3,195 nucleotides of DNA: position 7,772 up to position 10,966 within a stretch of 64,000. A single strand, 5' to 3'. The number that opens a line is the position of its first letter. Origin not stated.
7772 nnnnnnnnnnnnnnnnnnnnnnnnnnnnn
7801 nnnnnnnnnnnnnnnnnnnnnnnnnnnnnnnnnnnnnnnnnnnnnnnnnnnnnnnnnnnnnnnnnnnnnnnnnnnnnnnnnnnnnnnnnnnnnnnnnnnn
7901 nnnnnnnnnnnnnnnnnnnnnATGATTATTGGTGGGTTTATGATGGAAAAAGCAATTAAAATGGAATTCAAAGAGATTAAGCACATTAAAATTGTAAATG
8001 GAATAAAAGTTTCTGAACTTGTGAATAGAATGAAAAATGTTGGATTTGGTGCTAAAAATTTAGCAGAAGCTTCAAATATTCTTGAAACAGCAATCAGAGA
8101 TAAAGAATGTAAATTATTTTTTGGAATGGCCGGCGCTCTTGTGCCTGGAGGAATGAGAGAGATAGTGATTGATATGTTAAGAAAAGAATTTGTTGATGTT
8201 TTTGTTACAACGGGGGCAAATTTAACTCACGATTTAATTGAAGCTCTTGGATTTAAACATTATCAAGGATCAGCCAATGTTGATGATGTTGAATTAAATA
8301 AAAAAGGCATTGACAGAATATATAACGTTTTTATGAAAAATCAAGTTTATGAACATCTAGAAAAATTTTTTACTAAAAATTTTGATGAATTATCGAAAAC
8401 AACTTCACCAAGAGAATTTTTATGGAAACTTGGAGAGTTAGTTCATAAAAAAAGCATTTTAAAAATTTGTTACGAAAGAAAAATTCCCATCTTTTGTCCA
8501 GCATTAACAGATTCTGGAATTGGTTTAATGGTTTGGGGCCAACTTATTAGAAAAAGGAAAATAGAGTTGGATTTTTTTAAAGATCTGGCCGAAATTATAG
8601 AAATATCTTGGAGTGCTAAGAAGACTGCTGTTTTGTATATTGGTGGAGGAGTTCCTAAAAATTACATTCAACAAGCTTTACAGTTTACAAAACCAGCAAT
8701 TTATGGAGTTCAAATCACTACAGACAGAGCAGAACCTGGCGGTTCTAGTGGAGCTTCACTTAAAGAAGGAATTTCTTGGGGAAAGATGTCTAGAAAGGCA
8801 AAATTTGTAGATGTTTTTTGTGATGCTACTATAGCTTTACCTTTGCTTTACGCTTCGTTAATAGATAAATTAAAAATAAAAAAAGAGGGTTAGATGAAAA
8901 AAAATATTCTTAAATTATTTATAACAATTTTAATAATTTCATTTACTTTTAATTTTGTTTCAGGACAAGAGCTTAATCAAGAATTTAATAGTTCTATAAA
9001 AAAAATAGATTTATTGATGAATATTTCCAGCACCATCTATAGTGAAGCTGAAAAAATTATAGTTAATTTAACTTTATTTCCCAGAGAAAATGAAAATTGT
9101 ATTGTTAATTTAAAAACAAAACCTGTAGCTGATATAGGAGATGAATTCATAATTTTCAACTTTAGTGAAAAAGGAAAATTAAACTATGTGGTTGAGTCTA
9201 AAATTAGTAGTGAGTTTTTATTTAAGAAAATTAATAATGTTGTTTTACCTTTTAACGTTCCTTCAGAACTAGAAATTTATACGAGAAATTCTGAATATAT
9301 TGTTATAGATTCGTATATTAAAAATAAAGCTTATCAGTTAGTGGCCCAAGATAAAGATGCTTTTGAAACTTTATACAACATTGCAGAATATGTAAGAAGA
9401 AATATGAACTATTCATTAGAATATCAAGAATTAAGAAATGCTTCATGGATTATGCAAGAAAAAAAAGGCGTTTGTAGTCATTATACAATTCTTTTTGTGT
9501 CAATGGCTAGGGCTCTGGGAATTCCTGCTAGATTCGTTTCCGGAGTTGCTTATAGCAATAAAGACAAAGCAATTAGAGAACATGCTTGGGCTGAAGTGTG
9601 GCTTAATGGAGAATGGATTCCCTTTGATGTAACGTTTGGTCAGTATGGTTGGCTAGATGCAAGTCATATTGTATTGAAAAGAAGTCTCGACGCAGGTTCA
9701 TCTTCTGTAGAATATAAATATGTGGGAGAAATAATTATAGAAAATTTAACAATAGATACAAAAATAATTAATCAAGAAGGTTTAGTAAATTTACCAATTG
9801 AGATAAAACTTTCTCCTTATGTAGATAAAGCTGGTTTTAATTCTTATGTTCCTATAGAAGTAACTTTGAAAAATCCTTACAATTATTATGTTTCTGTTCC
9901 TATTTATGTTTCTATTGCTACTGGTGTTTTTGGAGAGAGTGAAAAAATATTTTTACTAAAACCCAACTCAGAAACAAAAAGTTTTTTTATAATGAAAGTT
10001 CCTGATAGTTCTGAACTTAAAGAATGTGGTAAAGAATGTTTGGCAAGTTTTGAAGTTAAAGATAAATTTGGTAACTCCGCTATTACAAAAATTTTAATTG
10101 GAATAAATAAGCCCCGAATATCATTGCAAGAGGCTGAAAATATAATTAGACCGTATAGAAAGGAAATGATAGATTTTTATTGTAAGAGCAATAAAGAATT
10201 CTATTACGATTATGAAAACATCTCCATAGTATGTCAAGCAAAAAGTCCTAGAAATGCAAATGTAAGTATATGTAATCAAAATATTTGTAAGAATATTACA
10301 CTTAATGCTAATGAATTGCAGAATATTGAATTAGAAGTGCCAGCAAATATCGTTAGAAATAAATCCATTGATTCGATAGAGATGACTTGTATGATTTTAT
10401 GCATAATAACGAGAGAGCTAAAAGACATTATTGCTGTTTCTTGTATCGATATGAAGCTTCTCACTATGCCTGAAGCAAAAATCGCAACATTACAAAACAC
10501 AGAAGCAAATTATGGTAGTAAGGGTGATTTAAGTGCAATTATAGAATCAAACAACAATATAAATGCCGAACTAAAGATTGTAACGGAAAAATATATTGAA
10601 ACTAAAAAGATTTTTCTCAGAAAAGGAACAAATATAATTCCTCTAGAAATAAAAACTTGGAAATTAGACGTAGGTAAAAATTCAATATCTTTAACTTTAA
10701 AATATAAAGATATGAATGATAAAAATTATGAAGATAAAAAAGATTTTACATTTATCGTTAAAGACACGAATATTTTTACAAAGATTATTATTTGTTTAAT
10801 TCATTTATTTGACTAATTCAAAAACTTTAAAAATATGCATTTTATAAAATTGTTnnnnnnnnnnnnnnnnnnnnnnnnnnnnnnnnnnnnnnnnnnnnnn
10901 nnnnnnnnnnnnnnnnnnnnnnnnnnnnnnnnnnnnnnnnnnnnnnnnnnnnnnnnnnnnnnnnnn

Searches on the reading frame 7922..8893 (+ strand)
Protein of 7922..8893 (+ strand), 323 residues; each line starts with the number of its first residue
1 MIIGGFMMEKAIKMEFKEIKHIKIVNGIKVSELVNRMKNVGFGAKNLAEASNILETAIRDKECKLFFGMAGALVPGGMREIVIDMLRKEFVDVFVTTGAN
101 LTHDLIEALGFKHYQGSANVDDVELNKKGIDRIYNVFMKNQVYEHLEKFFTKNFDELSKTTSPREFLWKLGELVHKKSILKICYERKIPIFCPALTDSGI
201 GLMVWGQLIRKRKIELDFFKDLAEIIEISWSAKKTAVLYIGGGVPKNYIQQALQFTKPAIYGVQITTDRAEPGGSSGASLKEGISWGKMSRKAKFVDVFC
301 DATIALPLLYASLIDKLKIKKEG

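Call 3: search_protein_families(library=pfam, proteins=[window:7922-8893:+], max_evalue=0.01)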
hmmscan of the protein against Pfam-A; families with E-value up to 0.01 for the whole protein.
window:7922-8893:+ (323 aa): 1 family
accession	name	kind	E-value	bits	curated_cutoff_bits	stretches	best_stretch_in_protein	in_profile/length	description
PF01916.23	DS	-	2.6e-102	342.4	27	1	32-312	1-287/288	Deoxyhypusine synthase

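Call 4: search_protein_families(library=ncbifam, proteins=[window:7922-8893:+], max_evalue=0.01)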
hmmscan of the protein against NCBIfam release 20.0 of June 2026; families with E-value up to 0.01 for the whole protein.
window:7922-8893:+ (323 aa): 8 families
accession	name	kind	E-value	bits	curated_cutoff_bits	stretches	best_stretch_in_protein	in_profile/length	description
NF002630.0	PRK02301.1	equivalog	8.4e-101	337.4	364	1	12-317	7-315/318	deoxyhypusine synthase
TIGR00321.1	dhys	equivalog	6.8e-98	327.7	304.25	1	19-314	2-300/301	deoxyhypusine synthase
NF002006.0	PRK00805.1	equivalog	2.4e-93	312.7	434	1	13-320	5-325/338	deoxyhypusine synthase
NF002699.1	PRK02492.1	equivalog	1.2e-70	238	500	1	17-319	6-325/338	1,9-bis(guanidino)-5-aza-nonane synthase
NF002294.1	PRK01221.1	equivalog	3.5e-69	233.5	350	1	19-313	1-300/300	deoxyhypusine synthase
NF001980.1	PRK00770.1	equivalog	5.9e-63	213.1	450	1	19-319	1-326/350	homospermidine biosynthesis protein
NF003052.1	PRK03971.1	equivalog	8.2e-63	212.7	380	1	9-312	10-331/334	deoxyhypusine synthase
NF052581.1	GSU2086_dom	subfamily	1.1e-05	25.1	250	1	23-105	26-105/301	GSU2086 family protein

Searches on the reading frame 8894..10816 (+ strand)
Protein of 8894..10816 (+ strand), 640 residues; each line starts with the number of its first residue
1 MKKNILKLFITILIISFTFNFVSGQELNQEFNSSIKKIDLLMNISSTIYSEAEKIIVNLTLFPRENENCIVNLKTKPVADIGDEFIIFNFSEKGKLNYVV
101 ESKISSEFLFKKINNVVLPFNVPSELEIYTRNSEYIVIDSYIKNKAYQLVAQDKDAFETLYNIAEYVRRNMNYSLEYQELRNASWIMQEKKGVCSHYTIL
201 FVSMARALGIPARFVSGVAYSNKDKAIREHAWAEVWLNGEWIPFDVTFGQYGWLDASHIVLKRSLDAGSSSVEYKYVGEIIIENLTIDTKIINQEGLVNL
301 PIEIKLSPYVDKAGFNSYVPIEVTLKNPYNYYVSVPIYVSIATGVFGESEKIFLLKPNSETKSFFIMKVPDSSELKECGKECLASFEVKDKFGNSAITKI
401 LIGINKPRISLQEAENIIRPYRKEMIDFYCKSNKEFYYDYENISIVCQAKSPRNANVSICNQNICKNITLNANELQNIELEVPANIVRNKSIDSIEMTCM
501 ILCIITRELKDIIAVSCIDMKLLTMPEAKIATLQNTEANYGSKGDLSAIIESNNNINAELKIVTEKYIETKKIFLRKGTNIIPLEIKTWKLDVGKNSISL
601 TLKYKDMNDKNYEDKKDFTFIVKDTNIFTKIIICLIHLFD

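Call 3: search_protein_families(library=pfam, proteins=[window:8894-10816:+], max_evalue=0.01)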
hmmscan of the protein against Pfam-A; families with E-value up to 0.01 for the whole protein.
window:8894-10816:+ (640 aa): 4 families
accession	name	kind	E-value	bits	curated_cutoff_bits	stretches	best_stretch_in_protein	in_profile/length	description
PF01841.26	Transglut_core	-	2.8e-26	92.4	23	1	146-245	4-107/108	Transglutaminase-like superfamily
PF04473.18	DUF553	-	1.7e-06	27.9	20.5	1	144-245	5-112/140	Transglutaminase-like domain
PF13471.12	Transglut_core3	-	4e-05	24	26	1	180-235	45-97/117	Transglutaminase-like superfamily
PF14381.12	EDR1_CTR1_ARMC3_pept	-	0.00029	21.2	27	1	170-227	122-179/203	EDR1/CTR1/ARMC3, peptidase-like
